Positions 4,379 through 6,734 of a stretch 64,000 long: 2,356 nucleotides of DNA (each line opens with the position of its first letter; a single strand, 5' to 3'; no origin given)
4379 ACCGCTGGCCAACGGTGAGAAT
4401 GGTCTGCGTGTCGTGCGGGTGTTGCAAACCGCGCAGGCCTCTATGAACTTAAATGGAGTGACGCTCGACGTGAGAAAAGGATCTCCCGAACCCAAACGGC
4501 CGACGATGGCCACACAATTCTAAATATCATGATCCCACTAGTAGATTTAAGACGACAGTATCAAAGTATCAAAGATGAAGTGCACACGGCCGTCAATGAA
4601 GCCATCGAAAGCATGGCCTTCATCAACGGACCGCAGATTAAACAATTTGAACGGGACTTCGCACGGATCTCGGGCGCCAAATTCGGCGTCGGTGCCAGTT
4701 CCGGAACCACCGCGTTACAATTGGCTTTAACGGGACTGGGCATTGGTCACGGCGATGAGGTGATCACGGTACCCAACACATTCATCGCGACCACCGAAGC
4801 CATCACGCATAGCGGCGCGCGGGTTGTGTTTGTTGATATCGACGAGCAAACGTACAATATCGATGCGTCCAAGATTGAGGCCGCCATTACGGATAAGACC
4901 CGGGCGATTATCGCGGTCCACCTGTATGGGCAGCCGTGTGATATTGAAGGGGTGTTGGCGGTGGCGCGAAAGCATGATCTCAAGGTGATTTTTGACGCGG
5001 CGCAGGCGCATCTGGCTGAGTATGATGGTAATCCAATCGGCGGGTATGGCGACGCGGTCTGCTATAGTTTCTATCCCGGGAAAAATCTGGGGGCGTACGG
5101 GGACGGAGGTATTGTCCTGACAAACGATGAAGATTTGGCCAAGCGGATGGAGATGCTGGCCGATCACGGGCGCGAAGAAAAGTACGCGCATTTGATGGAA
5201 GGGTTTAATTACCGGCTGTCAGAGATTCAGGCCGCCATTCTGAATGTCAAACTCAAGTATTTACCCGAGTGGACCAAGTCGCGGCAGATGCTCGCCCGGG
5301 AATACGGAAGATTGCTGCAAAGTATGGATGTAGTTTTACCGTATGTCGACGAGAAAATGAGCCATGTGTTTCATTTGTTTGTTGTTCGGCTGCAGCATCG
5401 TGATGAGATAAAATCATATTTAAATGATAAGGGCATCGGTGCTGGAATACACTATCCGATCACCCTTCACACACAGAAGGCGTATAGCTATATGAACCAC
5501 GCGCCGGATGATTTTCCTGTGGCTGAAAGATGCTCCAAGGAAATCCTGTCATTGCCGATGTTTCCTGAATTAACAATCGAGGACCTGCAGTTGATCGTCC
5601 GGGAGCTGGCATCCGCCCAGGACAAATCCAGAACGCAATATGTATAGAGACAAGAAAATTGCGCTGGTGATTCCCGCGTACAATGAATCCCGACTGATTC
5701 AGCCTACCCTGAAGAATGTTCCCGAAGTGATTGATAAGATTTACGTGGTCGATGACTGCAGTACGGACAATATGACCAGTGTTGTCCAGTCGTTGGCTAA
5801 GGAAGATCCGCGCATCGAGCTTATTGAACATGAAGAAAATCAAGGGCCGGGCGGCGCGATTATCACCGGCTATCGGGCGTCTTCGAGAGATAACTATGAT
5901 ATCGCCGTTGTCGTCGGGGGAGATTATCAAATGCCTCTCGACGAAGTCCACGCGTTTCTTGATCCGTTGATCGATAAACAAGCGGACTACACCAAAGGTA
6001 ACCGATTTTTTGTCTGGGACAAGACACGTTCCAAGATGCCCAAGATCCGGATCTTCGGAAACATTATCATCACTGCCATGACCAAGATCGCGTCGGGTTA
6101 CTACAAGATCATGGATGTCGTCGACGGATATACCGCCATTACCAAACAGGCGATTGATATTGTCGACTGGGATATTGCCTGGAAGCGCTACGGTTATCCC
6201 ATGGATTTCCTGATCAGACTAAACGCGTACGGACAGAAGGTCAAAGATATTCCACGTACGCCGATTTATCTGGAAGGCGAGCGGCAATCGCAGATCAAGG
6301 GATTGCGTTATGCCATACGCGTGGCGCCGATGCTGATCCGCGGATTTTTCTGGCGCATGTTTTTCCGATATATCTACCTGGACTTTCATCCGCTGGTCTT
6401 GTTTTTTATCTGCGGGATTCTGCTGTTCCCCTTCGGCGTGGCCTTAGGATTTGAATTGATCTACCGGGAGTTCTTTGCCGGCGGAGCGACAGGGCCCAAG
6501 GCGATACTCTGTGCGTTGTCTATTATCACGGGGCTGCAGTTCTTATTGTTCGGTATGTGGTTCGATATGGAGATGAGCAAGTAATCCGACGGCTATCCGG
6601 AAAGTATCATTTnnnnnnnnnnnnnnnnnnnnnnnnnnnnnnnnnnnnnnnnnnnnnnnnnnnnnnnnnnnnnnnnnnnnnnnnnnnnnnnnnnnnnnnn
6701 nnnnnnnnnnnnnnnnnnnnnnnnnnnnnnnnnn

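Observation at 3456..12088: A WbpB/WbpE/WbpD-like module plus a translationally coupled chain of glycosyltransferases ending in a YfhO-like GT-C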

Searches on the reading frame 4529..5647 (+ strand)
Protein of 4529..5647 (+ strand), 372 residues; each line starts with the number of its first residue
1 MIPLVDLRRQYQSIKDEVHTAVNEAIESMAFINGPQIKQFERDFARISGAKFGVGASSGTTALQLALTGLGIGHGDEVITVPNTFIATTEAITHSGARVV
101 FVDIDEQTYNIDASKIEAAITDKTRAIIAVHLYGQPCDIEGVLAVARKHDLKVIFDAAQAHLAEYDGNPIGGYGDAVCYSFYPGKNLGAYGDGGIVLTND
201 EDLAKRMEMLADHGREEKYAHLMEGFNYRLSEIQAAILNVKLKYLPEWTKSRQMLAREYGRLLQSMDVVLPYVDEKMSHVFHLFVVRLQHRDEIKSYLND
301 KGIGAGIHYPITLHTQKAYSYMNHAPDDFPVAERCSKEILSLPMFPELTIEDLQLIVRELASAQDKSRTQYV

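Call 3: search_protein_families(library=pfam, proteins=[window:4529-5647:+], max_evalue=0.01)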
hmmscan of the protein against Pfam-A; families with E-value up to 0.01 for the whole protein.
window:4529-5647:+ (372 aa): 6 families
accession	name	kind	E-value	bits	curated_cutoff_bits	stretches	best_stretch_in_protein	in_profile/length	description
PF01041.23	DegT_DnrJ_EryC1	-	2.1e-119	399.4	19.8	1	13-360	2-359/360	DegT/DnrJ/EryC1/StrS aminotransferase family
PF01053.26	Cys_Met_Meta_PP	-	2.4e-10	40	27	1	34-211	51-226/381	Cys/Met metabolism PLP-dependent enzyme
PF00155.27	Aminotran_1_2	-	2.5e-10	40.5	19.7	1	37-287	44-311/361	Aminotransferase class I and II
PF00266.25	Aminotran_5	-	8e-09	35.4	21.5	1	36-215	44-229/371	Aminotransferase class-V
PF01212.27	Beta_elim_lyase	-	5.3e-08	33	27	1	34-215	31-228/288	Beta-eliminating lyase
PF00291.31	PALP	-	0.0045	16.8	35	1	54-142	59-143/295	Pyridoxal-phosphate dependent enzyme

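Call 4: search_protein_families(library=ncbifam, proteins=[window:4529-5647:+], max_evalue=0.01)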
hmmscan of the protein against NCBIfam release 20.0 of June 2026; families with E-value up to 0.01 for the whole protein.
window:4529-5647:+ (372 aa): 49 families (the best 25 are shown)
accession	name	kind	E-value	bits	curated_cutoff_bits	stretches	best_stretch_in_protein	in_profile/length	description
TIGR03588.1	PseC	equivalog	4.8e-83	279.2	423.5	1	12-362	7-378/380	UDP-4-amino-4,6-dideoxy-N-acetyl-beta-L-altrosamine transaminase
NF008658.2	PRK11658.1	equivalog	9.8e-73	245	631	1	13-362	11-375/379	UDP-4-amino-4-deoxy-L-arabinose aminotransferase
NF008687.0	PRK11706.1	equivalog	2.3e-70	237.3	375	1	34-362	30-372/375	dTDP-4-amino-4,6-dideoxygalactose transaminase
TIGR04181.1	NHT_00031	hypoth_equivalog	6.9e-61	206.1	420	1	15-343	9-357/359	LegC family aminotransferase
TIGR02379.1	ECA_wecE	subfamily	1.6e-59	201.6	434.85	1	22-361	17-372/376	dTDP-4-amino-4,6-dideoxy-D-glucose transaminase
TIGR04427.1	PLP_DesI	equivalog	3.1e-54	184.6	650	1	31-357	47-376/390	dTDP-4-dehydro-6-deoxyglucose aminotransferase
NF011936.0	PRK15407.1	equivalog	1.9e-47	162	423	2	16-216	47-253/440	lipopolysaccharide biosynthesis protein RfbH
NF004770.0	PRK06108.1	subfamily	4.1e-11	42.3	422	1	49-160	96-213/396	pyridoxal phosphate-dependent aminotransferase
NF005695.0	PRK07503.1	equivalog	1.5e-09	37.1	666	1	31-205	61-233/403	methionine gamma-lyase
NF006569.0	PRK09082.1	subfamily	4.6e-09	35.9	420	1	55-129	95-169/386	methionine aminotransferase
NF041364.1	GntC_guanitoxin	equivalog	5e-09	35.5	415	1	61-169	71-186/356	guanitoxin biosynthesis PLP-dependent (S)-gamma-hydroxy-L-arginine cyclodehydratase GntC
NF005816.0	PRK07682.1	equivalog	5.1e-09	35.2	620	1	39-163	82-209/390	aminotransferase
TIGR01326.1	OAH_OAS_sulfhy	subfamily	3.4e-08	32.6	495.1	1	33-180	55-200/418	O-acetylhomoserine aminocarboxypropyltransferase/cysteine synthase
NF006096.0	PRK08248.1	equivalog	3.9e-08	32.4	726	1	31-192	60-217/431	homocysteine synthase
NF005871.0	PRK07811.1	equivalog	4.1e-08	32.2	513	1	34-210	60-234/389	cystathionine gamma-synthase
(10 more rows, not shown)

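Call 14: search_solved_structures(query=window:4529-5647:+, max_evalue=1e-40)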
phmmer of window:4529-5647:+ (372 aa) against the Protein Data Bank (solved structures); distinct sequences matched with E-value up to 1e-40: 33.
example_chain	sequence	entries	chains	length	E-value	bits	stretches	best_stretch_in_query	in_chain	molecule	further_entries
7b0d_A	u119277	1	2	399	6.9e-116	390.4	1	1-356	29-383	Glutamine--scyllo-inositol transaminase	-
3frk_A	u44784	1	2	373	1.1e-103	350.3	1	8-360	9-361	QdtB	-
7n63_A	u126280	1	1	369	2.3e-93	316.3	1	1-356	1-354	Putative aminotransferase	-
2oga_A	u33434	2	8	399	3.3e-86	292.8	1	2-351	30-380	Transaminase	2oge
5u1z_A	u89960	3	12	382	3.9e-86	292.5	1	13-356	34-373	Putative aminotransferase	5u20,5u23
5u21_A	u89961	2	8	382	2.7e-85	289.8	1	13-356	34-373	Putative aminotransferase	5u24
3nyu_A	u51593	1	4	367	9e-80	271.6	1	1-362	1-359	Aminotransferase WbpE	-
3nu7_A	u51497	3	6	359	1.6e-79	270.8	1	1-359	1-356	Aminotransferase WbpE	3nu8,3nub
3nys_A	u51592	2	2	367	6.2e-79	268.9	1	1-362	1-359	Aminotransferase WbpE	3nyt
8e75_A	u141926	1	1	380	1.1e-78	268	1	1-357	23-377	DegT/DnrJ/EryC1/StrS aminotransferase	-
8e77_A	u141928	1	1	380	1.1e-78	268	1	1-357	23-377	DegT/DnrJ/EryC1/StrS aminotransferase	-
3uwc_A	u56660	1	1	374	9e-74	251.9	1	2-360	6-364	Nucleotide-sugar aminotransferase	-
3bn1_A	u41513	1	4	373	1.6e-64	221.5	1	34-359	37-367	Perosamine synthetase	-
3dr7_A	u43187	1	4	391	1.9e-64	221.2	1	34-359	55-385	Putative perosamine synthetase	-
3dr4_A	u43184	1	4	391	6.1e-64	219.5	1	34-359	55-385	Putative perosamine synthetase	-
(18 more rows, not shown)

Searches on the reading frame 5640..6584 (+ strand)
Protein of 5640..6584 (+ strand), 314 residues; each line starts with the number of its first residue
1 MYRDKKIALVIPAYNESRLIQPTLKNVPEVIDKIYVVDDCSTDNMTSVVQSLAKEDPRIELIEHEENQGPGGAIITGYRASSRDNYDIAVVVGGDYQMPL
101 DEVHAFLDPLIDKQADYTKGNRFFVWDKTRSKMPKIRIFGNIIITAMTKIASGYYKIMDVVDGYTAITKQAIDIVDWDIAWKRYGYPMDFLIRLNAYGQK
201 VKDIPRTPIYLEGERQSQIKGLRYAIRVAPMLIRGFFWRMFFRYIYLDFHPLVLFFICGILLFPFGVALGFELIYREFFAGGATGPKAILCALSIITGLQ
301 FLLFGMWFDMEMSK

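Call 3: search_protein_families(library=pfam, proteins=[window:5640-6584:+], max_evalue=0.01)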
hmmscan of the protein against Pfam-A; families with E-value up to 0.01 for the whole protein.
window:5640-6584:+ (314 aa): 2 families
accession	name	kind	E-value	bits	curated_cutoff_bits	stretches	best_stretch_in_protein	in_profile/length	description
PF00535.33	Glycos_transf_2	-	8.1e-23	81.6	23.3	1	9-172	2-164/168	Glycosyl transferase family 2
PF13641.12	Glyco_tranf_2_3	-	0.00036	21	27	1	7-95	3-96/230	Glycosyltransferase like family 2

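Call 4: search_protein_families(library=ncbifam, proteins=[window:5640-6584:+], max_evalue=0.01)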
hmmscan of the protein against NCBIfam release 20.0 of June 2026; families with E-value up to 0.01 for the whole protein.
window:5640-6584:+ (314 aa): 18 families
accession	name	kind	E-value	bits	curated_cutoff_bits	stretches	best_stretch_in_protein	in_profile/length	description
TIGR04182.1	glyco_TIGR04182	equivalog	5.2e-23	81.8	325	1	7-312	2-283/293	S-layer glycoprotein N-glycosyltransferase AglJ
NF058614.1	PPMAGASynPpgS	equivalog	3.1e-14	52.9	370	1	8-176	3-166/226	polyprenyl-phospho-N-acetylgalactosaminyl synthase PpgS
NF041391.1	DPhHxTase_Halo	equivalog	5.5e-11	41.8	375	1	13-205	3-180/213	dolichyl-phosphate hexose transferase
TIGR03937.1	PgaC_IcaA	equivalog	9.7e-11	41.2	422.3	1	5-102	45-142/407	poly-beta-1,6-N-acetyl-D-glucosamine synthase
NF047588.1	GlcsyltransPgfSStrep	equivalog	1.3e-09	37.7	500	1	6-108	2-108/308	glycosyltransferase PgfS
NF047683.1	TeichurnBiosyTuaG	equivalog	2.5e-08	33.9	400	1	4-73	5-77/252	teichuronic acid biosynthesis protein TuaG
NF045692.1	OglycostaseCruG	equivalog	4.3e-06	25.9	600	1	6-65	42-104/386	2'-O-glycosyltransferase CruG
NF053846.1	glyco_with_XrtP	equivalog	1.7e-05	23.7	520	1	9-80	45-121/440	XrtP-associated glycosyltransferase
NF007986.1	PRK10714.1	equivalog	1.8e-05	23.9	529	1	5-133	6-137/316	undecaprenyl-phosphate 4-deoxy-4-formamido-L-arabinose transferase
TIGR03965.1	mycofact_glyco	equivalog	1.9e-05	23.8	280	1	5-82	74-154/467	mycofactocin biosynthesis glycosyltransferase MftF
NF007482.0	PRK10073.1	equivalog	3.6e-05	22.9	423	1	4-82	5-85/334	glycosyltransferase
NF050050.1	ProtGlycPglI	equivalog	0.00013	21.4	500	1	6-73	3-74/306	GalNAc(5)-diNAcBac-PP-undecaprenol beta-1,3-glucosyltransferase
TIGR03992.1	Arch_glmU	subfamily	0.00037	19.5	292.1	1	15-106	29-117/393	bifunctional sugar-1-phosphate nucleotidylyltransferase/acetyltransferase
NF010496.0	PRK13915.1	equivalog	0.00051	19.2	262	1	4-120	30-153/307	glucosyl-3-phosphoglycerate synthase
TIGR04283.1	glyco_like_mftF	equivalog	0.00074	19.2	182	1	7-60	1-52/221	TIGR04283 family arsenosugar biosynthesis glycosyltransferase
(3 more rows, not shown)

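Call 31: search_solved_structures(query=window:5640-6584:+, max_evalue=0.00001)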
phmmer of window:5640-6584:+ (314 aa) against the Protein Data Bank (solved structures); distinct sequences matched with E-value up to 0.00001: 0.

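Call 74: search_solved_structures(query=A4, max_evalue=0.01)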
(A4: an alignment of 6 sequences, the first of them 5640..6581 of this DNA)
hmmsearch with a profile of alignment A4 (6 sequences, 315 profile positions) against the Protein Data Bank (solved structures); distinct sequences matched with E-value up to 0.01: 24.
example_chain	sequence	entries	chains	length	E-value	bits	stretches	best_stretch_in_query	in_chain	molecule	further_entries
5mlz_A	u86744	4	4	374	2.9e-15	59.5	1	3-207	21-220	Dolichol monophosphate mannose synthase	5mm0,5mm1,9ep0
5hea_A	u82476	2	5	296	1.4e-11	47.3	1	3-122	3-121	Putative glycosyltransferase (GalT1)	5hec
2z87_A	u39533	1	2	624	1.6e-08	37.3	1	7-78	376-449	Chondroitin synthase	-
2z86_A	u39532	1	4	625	1.6e-08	37.3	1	7-78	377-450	Chondroitin synthase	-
9bhc_C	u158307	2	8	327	3.4e-08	36.2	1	5-107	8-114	Undecaprenyl-phosphate 4-deoxy-4-formamido-L-arabinose transferase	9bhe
8vxh_A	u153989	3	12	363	4.3e-08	35.9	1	5-107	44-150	Undecaprenyl-phosphate 4-deoxy-4-formamido-L-arabinose transferase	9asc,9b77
9hwj_A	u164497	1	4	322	5.3e-08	35.6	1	4-107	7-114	Undecaprenyl-phosphate 4-deoxy-4-formamido-L-arabinose transferase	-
3bcv_A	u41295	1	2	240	1.8e-06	30.6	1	6-82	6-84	Putative glycosyltransferase protein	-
6yv7_B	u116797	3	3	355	7.9e-06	28.4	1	6-84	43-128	Glycosyl transferase, family 2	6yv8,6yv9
6yv7_A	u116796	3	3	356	7.9e-06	28.4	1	6-84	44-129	Glycosyl transferase, family 2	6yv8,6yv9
5tz8_A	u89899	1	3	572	1.3e-05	27.7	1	6-65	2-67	Glycosyl transferase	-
5tze_C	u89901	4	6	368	3.6e-05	26.3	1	6-65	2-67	Glycosyl transferase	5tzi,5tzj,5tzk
9omh_A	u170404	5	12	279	0.00021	23.8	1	7-83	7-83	Glycosyltransferase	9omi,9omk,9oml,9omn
9omm_A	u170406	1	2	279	0.00021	23.8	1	7-83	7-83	Glycosyltransferase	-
9omj_A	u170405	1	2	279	0.00024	23.6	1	7-83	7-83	Glycosyltransferase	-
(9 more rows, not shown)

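Call 83: find_homologous_proteins(query=window:5640-6584:+)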
Query window:5640-6584:+ (314 aa): 4774 proteins with E <= 0.001 among 5858 candidates; the best 120 are listed.
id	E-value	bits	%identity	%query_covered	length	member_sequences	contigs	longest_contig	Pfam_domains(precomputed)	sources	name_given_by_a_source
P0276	1.2e-211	719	100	100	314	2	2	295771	PF00535.33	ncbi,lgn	-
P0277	2.6e-194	662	90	100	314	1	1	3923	PF00535.33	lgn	-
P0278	3.0e-185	633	86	100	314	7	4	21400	PF13641.13,PF00535.33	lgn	-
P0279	9.2e-181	618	83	100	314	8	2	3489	PF00535.33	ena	-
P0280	1.1e-178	611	82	100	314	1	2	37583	PF13641.13,PF00535.33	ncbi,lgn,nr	ncbi:MAG: glycosyltransferase family 2 protein [Candidatus Omnitrophica bacterium]|nr:glycosyltransf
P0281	1.0e-176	604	82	100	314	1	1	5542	PF00535.33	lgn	-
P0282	5.4e-173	592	81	100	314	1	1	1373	PF00535.33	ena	-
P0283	3.9e-169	580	79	100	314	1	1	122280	PF00535.33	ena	-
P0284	9.1e-169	578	79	100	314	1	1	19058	PF00535.33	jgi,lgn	-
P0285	9.3e-169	578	78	100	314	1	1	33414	PF00535.33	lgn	-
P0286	1.4e-168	578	76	100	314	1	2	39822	PF13641.13,PF00535.33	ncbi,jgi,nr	ncbi:MAG: glycosyltransferase family 2 protein [Candidatus Zapsychrus exili]|nr:glycosyltransferase 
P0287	1.4e-168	578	78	100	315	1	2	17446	PF00535.33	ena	-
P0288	1.5e-168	578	78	100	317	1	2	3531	PF00535.33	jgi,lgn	jgi:glycosyltransferase involved in cell wall biosynthesis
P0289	2.4e-166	570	78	100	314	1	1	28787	PF13641.13,PF00535.33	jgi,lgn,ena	-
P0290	3.8e-165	567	78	100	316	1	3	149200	PF00535.33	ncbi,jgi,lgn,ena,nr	ncbi:MAG TPA: glycosyltransferase family 2 protein [Candidatus Omnitrophota bacterium]|nr:glycosyltr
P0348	1.0e-141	490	68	100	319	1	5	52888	PF00535.33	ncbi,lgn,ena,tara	tara:strand:+ start:1978 stop:2937 length:960 start_codon:yes stop_codon:yes gene_type:complete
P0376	1.7e-138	479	66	100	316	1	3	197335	PF00535.33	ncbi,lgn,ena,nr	ncbi:glycosyltransferase [candidate division KSB1 bacterium]|nr:glycosyltransferase [candidate divis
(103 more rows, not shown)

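Call 84: find_encoding_contigs(protein=P0376, flank=9000, max_places=2)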
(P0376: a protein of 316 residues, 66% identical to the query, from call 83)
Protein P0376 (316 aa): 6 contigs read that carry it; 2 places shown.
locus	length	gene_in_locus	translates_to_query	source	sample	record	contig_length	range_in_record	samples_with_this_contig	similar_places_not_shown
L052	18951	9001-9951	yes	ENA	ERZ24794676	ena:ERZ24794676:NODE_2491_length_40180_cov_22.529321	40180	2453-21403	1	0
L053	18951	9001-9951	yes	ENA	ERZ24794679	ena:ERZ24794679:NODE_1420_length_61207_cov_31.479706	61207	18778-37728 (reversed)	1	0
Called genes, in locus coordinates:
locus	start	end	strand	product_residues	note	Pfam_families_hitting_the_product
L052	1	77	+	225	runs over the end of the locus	PF13715:CarbopepD_reg_2 (faint)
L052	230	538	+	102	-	-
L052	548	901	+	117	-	PF20126:TumE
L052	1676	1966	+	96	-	-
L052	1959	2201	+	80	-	PF07927:HicA_toxin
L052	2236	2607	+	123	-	-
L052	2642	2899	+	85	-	-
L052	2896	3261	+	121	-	-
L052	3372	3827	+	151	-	-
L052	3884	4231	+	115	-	-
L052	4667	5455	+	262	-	PF05048:NosD (faint), PF13229:Beta_helix (weak)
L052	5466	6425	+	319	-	PF01073:3Beta_HSD, PF01370:Epimerase, PF02719:Polysacc_synt_2, PF04321:RmlD_sub_bind, PF05368:NmrA, PF07993:NAD_binding_4, PF13460:NAD_binding_10, PF16363:GDP_Man_Dehyd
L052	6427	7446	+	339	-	PF01408:GFO_IDH_MocA, PF22725:GFO_IDH_MocA_C3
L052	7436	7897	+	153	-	PF25084:LbH_EIF2B, PF00132:Hexapep, PF25087:GMPPB_C (weak), PF00132:Hexapep (weak), PF14602:Hexapep_2 (weak)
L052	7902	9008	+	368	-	PF00155:Aminotran_1_2, PF01041:DegT_DnrJ_EryC1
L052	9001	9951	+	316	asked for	PF00535:Glycos_transf_2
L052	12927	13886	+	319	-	PF03706:LPG_synthase_TM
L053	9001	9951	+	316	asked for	PF00535:Glycos_transf_2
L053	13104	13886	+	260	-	PF03706:LPG_synthase_TM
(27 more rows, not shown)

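Call 85: find_encoding_contigs(protein=P0348, flank=9000, max_places=2)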
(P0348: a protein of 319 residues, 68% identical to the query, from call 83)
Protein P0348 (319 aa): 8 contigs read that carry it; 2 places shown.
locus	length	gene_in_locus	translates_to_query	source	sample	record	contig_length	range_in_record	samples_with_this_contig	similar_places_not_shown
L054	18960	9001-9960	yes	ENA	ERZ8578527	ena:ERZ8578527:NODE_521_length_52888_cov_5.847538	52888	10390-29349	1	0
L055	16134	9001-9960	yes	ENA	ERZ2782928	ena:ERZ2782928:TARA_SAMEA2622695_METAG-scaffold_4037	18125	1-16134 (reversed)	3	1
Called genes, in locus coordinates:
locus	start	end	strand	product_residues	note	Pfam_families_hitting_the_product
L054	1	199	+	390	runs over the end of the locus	PF01041:DegT_DnrJ_EryC1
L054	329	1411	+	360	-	PF13439:Glyco_transf_4 (faint), PF00534:Glycos_transf_1, PF13692:Glyco_trans_1_4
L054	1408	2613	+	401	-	PF13439:Glyco_transf_4, PF00534:Glycos_transf_1, PF13692:Glyco_trans_1_4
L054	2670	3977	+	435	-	-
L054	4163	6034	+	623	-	-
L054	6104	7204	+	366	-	PF00155:Aminotran_1_2, PF01041:DegT_DnrJ_EryC1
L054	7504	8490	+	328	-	PF01408:GFO_IDH_MocA, PF02894:GFO_IDH_MocA_C, PF22725:GFO_IDH_MocA_C3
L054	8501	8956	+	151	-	-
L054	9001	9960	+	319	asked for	PF00535:Glycos_transf_2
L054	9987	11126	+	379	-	PF06508:QueC (weak)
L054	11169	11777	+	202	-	PF00117:GATase, PF01174:SNO, PF07685:GATase_3 (weak), PF07722:Peptidase_C26 (weak)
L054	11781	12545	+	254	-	PF00977:His_biosynth, PF01207:Dus (faint), PF03060:NMO (faint)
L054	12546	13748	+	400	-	PF13439:Glyco_transf_4, PF13477:Glyco_trans_4_2 (weak), PF20706:GT4-conflict, PF00534:Glycos_transf_1, PF13692:Glyco_trans_1_4, PF13524:Glyco_trans_1_2 (weak)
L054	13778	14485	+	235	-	PF13489:Methyltransf_23, PF08241:Methyltransf_11, PF08242:Methyltransf_12 (weak), PF13847:Methyltransf_31 (weak)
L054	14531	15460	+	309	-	PF03706:LPG_synthase_TM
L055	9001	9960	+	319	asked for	PF00535:Glycos_transf_2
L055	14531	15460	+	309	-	PF03706:LPG_synthase_TM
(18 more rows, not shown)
